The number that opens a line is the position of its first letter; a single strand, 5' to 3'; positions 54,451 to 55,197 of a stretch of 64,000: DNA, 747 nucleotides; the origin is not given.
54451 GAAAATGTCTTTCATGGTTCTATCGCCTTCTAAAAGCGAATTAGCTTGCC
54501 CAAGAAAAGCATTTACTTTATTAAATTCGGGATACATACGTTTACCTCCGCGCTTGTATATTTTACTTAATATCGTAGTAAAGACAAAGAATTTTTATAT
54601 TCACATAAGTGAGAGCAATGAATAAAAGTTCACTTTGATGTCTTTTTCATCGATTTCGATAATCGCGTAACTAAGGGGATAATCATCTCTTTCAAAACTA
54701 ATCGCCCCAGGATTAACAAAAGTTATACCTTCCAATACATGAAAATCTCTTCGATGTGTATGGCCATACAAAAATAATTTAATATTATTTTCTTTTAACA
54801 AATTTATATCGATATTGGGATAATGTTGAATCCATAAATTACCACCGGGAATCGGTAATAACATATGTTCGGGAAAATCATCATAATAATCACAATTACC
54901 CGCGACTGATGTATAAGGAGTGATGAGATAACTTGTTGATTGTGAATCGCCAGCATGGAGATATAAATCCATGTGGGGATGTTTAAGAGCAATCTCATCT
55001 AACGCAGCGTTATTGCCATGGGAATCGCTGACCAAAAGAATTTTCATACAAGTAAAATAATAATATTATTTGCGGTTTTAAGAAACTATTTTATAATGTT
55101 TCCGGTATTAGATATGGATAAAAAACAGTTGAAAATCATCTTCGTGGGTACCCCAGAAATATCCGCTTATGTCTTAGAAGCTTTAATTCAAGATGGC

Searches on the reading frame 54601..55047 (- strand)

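Call 59: search_protein_families(library=pfam, proteins=[window:54601-55047:-], max_evalue=0.001)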
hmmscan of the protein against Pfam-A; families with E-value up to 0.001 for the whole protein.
window:54601-55047:- (148 aa): 2 families
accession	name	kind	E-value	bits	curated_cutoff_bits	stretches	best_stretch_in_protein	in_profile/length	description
PF12850.12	Metallophos_2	-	6.9e-25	88.3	27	1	1-135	1-154/154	Calcineurin-like phosphoesterase superfamily domain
PF00149.33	Metallophos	-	6.8e-08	33.6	21.5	1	1-60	1-78/191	Calcineurin-like phosphoesterase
